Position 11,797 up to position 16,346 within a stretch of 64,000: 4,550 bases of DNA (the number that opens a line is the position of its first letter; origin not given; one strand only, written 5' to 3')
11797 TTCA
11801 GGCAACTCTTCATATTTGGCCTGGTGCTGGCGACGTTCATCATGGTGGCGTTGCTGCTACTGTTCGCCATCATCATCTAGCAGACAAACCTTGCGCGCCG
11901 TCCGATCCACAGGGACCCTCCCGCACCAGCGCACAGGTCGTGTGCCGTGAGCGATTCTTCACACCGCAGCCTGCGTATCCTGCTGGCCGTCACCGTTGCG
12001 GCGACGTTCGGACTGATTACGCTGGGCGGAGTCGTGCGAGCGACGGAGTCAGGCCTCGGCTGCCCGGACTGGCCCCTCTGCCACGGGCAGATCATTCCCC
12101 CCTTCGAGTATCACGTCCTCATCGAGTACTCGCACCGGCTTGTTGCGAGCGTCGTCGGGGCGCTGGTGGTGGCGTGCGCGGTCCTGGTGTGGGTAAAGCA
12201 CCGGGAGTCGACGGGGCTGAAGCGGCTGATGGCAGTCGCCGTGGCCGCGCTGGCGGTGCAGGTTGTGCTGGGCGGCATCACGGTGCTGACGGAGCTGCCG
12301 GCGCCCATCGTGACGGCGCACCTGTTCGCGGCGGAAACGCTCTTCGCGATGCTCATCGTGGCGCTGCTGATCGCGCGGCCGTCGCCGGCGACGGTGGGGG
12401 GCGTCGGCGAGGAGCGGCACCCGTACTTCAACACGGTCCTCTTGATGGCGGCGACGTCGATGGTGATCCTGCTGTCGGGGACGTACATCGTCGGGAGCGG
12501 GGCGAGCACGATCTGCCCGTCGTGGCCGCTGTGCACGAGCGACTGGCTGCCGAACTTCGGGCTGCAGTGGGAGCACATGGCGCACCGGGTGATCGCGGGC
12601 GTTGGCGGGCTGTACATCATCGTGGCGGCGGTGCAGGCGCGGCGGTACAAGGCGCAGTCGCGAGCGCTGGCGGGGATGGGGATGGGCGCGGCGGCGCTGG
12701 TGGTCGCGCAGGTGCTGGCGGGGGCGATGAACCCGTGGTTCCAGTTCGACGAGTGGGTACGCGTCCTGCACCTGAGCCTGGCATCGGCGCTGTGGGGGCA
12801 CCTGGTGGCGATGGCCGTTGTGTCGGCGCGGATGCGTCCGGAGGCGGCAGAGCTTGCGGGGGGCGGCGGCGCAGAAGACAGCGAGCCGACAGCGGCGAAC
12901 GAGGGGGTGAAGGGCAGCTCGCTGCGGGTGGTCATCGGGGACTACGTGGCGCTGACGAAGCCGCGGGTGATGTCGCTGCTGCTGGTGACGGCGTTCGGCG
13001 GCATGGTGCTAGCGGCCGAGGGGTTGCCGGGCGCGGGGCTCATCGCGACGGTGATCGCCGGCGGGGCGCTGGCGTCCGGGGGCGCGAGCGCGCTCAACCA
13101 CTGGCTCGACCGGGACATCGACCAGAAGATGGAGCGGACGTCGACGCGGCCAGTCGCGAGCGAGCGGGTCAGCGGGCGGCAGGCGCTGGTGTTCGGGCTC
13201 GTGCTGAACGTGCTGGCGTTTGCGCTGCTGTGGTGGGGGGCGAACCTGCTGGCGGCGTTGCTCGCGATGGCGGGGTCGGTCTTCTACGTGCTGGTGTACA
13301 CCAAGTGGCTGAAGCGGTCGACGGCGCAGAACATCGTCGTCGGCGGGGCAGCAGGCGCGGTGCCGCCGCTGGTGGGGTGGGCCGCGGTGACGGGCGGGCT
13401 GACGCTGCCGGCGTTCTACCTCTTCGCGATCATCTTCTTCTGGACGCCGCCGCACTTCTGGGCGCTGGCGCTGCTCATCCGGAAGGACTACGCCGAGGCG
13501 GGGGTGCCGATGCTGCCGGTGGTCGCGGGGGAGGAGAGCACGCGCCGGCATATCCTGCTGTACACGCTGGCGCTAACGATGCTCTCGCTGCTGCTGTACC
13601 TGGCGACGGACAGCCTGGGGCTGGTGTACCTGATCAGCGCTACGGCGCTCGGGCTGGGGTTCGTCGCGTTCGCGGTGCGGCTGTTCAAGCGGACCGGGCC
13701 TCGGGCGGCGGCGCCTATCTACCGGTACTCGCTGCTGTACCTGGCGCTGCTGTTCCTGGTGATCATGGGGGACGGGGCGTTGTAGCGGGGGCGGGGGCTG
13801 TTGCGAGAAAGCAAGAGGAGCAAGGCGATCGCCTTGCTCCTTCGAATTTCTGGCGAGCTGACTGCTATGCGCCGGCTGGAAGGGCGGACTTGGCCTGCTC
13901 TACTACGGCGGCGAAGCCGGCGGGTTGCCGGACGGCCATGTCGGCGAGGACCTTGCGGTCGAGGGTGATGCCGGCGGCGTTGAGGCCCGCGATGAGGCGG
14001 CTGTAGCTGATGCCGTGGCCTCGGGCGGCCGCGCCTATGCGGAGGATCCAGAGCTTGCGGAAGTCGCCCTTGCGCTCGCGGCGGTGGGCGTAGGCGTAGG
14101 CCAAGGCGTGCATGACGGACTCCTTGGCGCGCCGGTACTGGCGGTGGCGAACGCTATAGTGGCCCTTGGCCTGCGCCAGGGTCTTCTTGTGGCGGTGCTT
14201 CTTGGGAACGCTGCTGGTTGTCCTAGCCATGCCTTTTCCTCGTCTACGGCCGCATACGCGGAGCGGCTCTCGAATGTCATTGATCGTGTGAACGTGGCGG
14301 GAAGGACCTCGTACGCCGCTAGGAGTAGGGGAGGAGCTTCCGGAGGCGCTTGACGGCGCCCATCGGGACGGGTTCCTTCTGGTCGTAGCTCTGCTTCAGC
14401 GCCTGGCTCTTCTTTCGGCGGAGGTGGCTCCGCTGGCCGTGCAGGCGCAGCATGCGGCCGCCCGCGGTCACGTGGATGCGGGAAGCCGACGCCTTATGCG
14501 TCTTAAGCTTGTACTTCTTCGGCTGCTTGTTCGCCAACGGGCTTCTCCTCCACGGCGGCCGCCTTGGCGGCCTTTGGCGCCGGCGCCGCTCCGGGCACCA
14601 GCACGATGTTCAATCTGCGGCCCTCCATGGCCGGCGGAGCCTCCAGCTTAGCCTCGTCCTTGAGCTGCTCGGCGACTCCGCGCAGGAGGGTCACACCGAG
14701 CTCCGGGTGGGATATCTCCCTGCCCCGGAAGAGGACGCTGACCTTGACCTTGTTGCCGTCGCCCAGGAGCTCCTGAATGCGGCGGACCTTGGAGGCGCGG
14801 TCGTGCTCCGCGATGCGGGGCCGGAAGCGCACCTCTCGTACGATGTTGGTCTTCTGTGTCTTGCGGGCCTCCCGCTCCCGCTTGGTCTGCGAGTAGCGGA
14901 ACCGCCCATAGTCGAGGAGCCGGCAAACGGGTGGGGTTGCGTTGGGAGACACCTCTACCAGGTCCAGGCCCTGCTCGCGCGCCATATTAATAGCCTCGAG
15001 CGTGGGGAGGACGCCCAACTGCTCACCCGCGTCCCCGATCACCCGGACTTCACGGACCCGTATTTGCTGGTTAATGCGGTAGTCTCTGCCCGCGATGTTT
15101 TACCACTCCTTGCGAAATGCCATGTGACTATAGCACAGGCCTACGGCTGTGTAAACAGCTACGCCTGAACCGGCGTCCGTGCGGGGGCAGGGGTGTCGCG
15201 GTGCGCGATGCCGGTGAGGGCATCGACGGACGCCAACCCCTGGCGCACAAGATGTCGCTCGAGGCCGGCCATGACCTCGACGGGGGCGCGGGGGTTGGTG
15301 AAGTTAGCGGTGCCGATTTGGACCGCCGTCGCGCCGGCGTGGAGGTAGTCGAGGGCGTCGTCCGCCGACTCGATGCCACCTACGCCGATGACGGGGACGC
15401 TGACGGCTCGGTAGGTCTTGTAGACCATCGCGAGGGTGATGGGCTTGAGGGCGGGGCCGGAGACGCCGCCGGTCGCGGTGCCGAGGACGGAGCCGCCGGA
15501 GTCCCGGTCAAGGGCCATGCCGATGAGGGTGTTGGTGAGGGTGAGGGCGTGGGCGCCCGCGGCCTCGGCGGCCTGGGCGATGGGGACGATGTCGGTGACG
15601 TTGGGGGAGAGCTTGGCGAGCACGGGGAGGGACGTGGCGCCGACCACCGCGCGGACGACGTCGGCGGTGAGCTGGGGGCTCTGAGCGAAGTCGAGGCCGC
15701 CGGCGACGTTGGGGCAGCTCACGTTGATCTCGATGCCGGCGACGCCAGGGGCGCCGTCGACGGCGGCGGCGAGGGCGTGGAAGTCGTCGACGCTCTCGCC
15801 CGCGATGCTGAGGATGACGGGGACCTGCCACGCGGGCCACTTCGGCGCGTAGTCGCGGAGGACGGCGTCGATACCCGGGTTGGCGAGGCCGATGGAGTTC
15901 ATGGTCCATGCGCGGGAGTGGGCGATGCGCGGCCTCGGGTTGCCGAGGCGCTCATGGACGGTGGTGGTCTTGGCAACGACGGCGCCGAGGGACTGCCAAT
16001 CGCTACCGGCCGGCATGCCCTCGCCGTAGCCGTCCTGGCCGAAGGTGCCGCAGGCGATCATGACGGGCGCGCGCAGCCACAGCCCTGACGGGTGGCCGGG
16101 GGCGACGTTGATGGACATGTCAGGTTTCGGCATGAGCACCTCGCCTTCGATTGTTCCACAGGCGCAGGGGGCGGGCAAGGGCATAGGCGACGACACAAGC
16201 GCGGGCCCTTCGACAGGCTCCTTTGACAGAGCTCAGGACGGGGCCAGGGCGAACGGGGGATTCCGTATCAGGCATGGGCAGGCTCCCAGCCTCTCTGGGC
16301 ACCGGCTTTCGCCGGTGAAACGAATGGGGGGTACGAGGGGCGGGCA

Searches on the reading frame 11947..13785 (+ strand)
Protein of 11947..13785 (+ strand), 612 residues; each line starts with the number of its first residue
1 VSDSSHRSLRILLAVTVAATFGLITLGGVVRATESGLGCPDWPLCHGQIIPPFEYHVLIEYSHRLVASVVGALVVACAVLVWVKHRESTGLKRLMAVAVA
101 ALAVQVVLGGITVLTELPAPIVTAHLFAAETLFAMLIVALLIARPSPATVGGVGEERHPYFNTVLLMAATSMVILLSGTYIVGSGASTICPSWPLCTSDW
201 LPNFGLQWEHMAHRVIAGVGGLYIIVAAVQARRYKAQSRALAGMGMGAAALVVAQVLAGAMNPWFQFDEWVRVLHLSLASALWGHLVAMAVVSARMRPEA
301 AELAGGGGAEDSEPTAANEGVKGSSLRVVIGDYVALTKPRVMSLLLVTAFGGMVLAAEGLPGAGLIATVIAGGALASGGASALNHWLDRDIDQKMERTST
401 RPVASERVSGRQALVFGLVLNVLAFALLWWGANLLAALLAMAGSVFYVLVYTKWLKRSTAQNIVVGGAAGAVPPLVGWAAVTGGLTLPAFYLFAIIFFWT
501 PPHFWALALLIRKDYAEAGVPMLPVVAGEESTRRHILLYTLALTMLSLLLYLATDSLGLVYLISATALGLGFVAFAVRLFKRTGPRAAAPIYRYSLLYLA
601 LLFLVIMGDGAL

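Call 75: search_protein_families(library=pfam, proteins=[window:11947-13785:+], max_evalue=0.00001)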
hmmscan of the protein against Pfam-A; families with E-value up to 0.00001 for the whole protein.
window:11947-13785:+ (612 aa): 2 families
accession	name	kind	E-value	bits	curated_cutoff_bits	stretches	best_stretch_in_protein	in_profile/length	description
PF01040.23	UbiA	-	7.3e-65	219.2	34.2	1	345-593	1-246/250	UbiA prenyltransferase family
PF02628.20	COX15-CtaA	-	8.8e-38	130.6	29.9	1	11-286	2-321/322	Cytochrome oxidase assembly protein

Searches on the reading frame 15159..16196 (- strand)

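Call 75: search_protein_families(library=pfam, proteins=[window:15159-16196:-], max_evalue=0.00001)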
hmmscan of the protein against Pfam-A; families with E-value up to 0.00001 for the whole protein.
window:15159-16196:- (345 aa): 4 families
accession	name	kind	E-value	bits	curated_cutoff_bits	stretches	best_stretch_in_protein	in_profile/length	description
PF01180.27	DHO_dh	-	5.4e-72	242.9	27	1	38-316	8-291/291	Dihydroorotate dehydrogenase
PF01207.24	Dus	-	5.7e-13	49.1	20.4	1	125-303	54-222/311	Dihydrouridine synthase (Dus)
PF03060.21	NMO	-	9.9e-07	28.9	28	1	238-299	163-226/331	Nitronate monooxygenase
PF00977.27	His_biosynth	-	4.9e-06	26.6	23.6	0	252-307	59-114/228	Histidine biosynthesis protein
